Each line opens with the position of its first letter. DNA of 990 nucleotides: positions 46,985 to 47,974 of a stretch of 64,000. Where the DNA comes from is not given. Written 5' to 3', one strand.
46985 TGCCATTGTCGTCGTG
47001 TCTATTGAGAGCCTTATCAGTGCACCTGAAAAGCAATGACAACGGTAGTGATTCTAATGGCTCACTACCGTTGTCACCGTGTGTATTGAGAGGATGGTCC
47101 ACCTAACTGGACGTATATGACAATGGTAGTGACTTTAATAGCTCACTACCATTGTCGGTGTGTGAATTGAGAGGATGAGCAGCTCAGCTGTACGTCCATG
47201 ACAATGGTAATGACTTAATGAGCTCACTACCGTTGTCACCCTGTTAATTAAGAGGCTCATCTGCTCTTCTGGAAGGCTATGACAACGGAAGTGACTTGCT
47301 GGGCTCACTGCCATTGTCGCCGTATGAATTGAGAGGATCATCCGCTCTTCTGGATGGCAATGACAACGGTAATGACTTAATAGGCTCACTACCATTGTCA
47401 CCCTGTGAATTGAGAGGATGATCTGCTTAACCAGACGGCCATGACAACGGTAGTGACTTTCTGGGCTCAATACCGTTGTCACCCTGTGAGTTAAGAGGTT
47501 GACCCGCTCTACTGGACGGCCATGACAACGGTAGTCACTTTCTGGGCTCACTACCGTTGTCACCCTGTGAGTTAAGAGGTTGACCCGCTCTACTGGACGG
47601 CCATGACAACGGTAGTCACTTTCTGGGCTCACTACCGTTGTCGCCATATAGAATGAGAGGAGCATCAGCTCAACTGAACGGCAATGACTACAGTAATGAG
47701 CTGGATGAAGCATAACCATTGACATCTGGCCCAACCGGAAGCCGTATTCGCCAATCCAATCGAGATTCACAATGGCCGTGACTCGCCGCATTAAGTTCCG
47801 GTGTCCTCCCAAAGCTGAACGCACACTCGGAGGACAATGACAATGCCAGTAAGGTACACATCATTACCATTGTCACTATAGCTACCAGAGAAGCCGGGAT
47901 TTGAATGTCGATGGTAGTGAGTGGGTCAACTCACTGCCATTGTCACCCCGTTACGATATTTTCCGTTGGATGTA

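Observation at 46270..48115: About 1.8-kb array of roughly 20 palindromic iteron pairs at strict 81-bp periodicity downstream of repA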

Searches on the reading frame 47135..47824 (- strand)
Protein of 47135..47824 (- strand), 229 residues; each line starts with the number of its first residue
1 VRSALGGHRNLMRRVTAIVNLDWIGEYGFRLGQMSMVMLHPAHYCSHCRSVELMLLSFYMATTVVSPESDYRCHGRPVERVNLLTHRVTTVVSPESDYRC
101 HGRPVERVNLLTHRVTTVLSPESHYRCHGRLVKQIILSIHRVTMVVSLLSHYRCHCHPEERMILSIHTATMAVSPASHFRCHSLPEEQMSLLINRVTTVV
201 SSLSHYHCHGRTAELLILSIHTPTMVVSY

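Call 53: search_protein_families(proteins=[window:47135-47824:-], library=ncbifam, max_evalue=0.1)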
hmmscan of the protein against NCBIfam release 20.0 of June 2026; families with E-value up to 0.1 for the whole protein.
window:47135-47824:- (229 aa): 0 families

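Call 55: profile_search(protein=window:47135-47824:-)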
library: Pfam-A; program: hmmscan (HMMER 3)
A. the first sequence (229 residues): domains with independent E <= 10: 2; with E <= 0.001: 0
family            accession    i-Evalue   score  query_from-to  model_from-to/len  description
FCSD_central      PF21706.3        0.18    12.4      90-117        18-45/116  Sulfide dehydrogenase [flavocytochrome c] flavoprotein chain, central
FCSD_central      PF21706.3        0.32    11.5      63-88         18-43/116  Sulfide dehydrogenase [flavocytochrome c] flavoprotein chain, central
